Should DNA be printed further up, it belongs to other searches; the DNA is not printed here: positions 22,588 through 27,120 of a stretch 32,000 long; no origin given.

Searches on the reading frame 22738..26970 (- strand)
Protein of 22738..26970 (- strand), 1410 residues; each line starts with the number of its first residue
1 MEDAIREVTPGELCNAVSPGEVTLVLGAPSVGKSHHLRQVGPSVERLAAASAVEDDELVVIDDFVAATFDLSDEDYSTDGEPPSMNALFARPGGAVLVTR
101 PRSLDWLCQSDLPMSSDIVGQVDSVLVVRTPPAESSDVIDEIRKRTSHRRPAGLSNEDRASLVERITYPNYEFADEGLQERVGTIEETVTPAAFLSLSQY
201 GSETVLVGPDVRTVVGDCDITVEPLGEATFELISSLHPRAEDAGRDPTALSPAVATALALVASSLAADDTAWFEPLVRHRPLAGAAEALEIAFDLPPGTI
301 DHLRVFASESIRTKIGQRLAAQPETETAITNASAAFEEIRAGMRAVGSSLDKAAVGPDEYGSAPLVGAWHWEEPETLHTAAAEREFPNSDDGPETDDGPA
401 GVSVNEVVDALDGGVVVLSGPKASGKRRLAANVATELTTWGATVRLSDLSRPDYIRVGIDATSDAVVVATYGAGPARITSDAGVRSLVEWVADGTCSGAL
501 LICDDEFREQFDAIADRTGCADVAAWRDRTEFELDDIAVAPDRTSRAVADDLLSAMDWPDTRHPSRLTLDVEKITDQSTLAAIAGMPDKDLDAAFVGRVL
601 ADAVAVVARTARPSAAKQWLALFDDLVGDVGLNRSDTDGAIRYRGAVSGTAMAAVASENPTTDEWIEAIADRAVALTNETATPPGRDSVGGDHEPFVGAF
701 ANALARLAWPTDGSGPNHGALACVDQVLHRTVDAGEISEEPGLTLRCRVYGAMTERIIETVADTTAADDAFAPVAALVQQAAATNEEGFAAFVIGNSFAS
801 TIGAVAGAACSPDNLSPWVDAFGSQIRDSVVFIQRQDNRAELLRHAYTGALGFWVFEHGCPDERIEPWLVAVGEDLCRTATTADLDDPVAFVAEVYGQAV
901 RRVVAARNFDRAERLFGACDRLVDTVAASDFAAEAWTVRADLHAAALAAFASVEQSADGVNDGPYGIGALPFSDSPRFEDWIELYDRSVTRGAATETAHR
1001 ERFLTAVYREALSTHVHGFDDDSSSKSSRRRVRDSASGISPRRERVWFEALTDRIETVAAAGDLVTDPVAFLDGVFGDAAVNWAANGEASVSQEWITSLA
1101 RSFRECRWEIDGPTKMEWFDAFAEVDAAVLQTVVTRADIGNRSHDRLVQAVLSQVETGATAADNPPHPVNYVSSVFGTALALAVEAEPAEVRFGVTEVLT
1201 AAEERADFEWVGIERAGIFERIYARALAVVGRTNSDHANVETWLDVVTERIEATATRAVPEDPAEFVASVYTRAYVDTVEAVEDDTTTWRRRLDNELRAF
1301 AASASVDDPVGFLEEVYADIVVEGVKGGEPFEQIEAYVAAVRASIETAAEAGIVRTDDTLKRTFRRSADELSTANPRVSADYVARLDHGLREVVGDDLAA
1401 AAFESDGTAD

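Call 7: search_protein_families(library=pfam, proteins=[window:22738-26970:-], max_evalue=0.01)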
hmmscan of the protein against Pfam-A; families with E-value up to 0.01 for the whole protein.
window:22738-26970:- (1410 aa): 1 family
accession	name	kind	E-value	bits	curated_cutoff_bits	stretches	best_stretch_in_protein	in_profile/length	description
PF13191.12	AAA_16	-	0.0036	18.3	32.6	0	19-47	24-51/167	AAA ATPase domain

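Call 8: search_protein_families(library=ncbifam, proteins=[window:22738-26970:-], max_evalue=0.01)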
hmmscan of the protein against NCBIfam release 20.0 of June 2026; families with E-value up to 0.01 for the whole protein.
window:22738-26970:- (1410 aa): 0 families

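Call 27: search_protein_families(library=padloc, proteins=[window:22738-26970:-], max_evalue=0.1)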
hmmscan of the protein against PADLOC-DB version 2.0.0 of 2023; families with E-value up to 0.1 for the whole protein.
window:22738-26970:- (1410 aa): 0 families

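Call 28: search_solved_structures(query=window:22738-26970:-, max_evalue=1)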
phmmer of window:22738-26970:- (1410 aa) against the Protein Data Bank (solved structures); distinct sequences matched with E-value up to 1: 0.

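Call 41: find_homologous_proteins(query=window:22738-26967:-, max_evalue=0.001)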
Query window:22738-26967:- (1409 aa): 29 proteins with E <= 0.001 among 8000 candidates.
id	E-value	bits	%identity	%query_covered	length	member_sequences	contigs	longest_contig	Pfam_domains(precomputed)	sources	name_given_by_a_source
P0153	0.0e+0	2774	90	100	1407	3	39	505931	-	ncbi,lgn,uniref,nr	ncbi:hypothetical protein E6P09_15215 (plasmid) [Haloferax mediterranei ATCC 33500]|uniref:Uncharact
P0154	0.0e+0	2748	89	100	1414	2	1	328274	-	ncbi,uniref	ncbi:hypothetical protein [Halogeometricum borinquense]|uniref:hypothetical protein n=1 Tax=Halogeom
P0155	0.0e+0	2620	85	100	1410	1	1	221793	-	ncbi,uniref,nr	ncbi:hypothetical protein C440_06182 [Haloferax mucosum ATCC BAA-1512]|uniref:Uncharacterized protei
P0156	0.0e+0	1984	65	100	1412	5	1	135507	-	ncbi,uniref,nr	ncbi:hypothetical protein [Natrinema altunense]|uniref:Uncharacterized protein n=1 Tax=Natrinema alt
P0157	0.0e+0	1961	65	100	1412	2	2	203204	-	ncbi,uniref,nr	ncbi:hypothetical protein [Natrinema pallidum]|uniref:Uncharacterized protein n=1 Tax=Natrinema pall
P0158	0.0e+0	1918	66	100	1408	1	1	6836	-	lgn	-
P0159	0.0e+0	1816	62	100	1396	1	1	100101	-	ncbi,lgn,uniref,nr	ncbi:hypothetical protein C482_02756 [Natrialba chahannaoensis JCM 10990]|uniref:Uncharacterized pro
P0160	0.0e+0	1769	61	100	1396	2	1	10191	-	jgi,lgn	jgi:hypothetical protein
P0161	0.0e+0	1758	61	100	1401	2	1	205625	-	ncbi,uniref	ncbi:hypothetical protein [Haloarchaeobius sp. DYHT-AS-18]|uniref:hypothetical protein n=1 Tax=Haloa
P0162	0.0e+0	1722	60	99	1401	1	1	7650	-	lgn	-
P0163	0.0e+0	1709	60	100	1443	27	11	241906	-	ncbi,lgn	ncbi:hypothetical protein Hhis01_03555 [Haloarcula hispanica]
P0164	0.0e+0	1687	59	99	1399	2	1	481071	-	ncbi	-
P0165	0.0e+0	1641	58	100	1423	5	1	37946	-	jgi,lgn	jgi:hypothetical protein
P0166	0.0e+0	1419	50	100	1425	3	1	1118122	-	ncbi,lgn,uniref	ncbi:hypothetical protein [Natrialba aegyptia]|uniref:hypothetical protein n=1 Tax=Natrialba aegypti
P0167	0.0e+0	1395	51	100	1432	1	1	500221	-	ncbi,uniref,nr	ncbi:hypothetical protein [Natrinema salsiterrestre]|uniref:Uncharacterized protein n=1 Tax=Natrinem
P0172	0.0e+0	1355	49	100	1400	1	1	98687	-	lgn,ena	-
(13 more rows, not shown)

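Call 42: find_encoding_contigs(protein=P0154, flank=8000, max_places=2)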
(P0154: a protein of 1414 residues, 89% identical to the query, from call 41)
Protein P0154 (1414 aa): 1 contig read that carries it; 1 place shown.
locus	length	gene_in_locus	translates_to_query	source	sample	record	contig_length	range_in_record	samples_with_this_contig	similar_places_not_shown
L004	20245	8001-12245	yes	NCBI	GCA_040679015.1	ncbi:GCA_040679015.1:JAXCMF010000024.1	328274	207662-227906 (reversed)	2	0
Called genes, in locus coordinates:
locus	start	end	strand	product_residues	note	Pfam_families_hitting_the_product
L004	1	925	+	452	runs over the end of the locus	PF03916:NrfD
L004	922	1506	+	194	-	PF02613:Nitrate_red_del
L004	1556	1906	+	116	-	-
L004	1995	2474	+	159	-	PF00174:Oxidored_molyb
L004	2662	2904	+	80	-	-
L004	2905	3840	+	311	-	PF05834:Lycopene_cycl (faint), PF07992:Pyr_redox_2 (weak), PF13738:Pyr_redox_3 (faint)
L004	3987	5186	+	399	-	PF01497:Peripla_BP_2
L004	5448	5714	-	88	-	-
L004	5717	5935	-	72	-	-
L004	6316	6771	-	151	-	PF14567:SUKH_5 (weak), PF09346:SMI1_KNR4, PF14568:SUKH_6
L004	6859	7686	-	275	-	PF15575:Imm49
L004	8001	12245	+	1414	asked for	-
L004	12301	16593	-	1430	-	-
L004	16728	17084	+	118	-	-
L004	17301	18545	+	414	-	PF13229:Beta_helix (faint)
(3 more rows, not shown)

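Call 43: find_encoding_contigs(protein=P0155, flank=8000, max_places=2)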
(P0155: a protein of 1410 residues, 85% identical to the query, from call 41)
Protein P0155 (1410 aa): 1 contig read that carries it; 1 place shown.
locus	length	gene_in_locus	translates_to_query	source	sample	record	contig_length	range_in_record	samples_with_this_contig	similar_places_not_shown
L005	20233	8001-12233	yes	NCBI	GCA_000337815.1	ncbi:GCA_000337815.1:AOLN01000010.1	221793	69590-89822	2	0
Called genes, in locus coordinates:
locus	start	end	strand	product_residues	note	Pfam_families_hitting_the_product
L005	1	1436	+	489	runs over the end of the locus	PF01551:Peptidase_M23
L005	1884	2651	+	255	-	PF25213:HVO_A0261_N, PF08350:FilR1_middle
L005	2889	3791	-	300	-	PF00005:ABC_tran, PF13304:AAA_21, PF13732:DrrA1-3_C (weak)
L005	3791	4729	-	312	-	PF12679:ABC2_membrane_2, PF12730:ABC2_membrane_4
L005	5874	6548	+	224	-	-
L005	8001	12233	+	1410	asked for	-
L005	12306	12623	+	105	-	-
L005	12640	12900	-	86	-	-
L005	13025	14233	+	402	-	-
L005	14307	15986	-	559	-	PF02839:CBM_5_12, PF00801:PKD, PF18911:PKD_4, PF22352:K319L-like_PKD (weak)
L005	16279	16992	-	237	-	PF00005:ABC_tran, PF02463:SMC_N (weak), PF13304:AAA_21 (weak)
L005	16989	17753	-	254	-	PF02361:CbiQ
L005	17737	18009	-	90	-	PF02553:CbiN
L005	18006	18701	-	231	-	PF01891:CbiM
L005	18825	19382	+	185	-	PF03602:Cons_hypoth95 (faint), PF13649:Methyltransf_25 (weak)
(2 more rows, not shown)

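Call 44: find_encoding_contigs(protein=P0156, flank=8000, max_places=2)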
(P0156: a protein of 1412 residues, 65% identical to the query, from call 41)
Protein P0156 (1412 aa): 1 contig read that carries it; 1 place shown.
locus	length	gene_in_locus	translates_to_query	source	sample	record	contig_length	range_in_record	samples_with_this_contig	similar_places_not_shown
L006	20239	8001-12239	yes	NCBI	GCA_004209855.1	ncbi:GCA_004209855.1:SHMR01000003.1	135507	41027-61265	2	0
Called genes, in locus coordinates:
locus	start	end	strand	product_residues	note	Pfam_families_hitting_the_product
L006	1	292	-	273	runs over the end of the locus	-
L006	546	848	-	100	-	PF26266:DUF8069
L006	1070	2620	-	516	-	PF05918:API5 (faint), PF23271:HEAT_GCN1 (faint), PF24714:TOR1L1_N (faint), PF23227:HEAT_MROH2B_C (weak), PF12717:Cnd1 (weak), PF13646:HEAT_2, PF01602:Adaptin_N, PF12717:Cnd1 (weak), +6 more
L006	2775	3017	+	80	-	PF10020:DUF2262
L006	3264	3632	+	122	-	-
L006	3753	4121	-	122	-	-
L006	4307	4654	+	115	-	PF24832:DUF7716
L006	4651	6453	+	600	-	PF02985:HEAT (faint), PF13646:HEAT_2, PF00514:Arm (faint)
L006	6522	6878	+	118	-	-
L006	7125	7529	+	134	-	-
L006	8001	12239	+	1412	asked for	-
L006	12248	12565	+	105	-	-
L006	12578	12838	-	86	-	-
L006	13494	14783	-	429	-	PF13570:Beta-prop_ACSF4 (faint), PF13360:PQQ_2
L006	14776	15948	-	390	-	PF13360:PQQ_2, PF01011:PQQ (faint), PF13360:PQQ_2, PF13570:Beta-prop_ACSF4 (weak), PF13360:PQQ_2, PF13570:Beta-prop_ACSF4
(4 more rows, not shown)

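Call 45: find_encoding_contigs(protein=P0163, flank=8000, max_places=2)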
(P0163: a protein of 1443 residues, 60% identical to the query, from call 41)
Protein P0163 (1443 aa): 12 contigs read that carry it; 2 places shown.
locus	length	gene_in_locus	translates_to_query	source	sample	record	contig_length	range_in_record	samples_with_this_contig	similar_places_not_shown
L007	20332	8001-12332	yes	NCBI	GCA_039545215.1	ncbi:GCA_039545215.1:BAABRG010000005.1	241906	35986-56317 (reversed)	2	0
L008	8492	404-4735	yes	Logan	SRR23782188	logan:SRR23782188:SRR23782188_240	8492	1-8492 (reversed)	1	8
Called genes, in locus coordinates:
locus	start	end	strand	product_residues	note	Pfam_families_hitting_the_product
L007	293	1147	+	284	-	PF26509:DUF8171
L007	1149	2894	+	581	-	PF00005:ABC_tran, PF02463:SMC_N, PF13166:AAA_13 (faint), PF13401:AAA_22 (faint), PF13476:AAA_23 (faint), PF13555:AAA_29 (faint), PF13304:AAA_21 (faint), PF00005:ABC_tran, +1 more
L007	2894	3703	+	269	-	PF02361:CbiQ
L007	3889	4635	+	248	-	PF04029:2-ph_phosp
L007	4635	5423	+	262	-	PF02811:PHP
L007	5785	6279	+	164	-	PF12158:DUF3592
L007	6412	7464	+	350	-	-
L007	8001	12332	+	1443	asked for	-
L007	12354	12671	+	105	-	-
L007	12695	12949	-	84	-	-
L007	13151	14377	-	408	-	PF06792:UPF0261, PF23189:UPF0261_C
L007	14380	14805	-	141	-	PF00190:Cupin_1, PF05899:Cupin_3 (weak), PF11699:CENP-C_C (faint), PF02311:AraC_binding, PF07883:Cupin_2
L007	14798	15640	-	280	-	PF09370:PEP_hydrolase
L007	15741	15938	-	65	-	-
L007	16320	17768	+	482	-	PF01654:Cyt_bd_oxida_I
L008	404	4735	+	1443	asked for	-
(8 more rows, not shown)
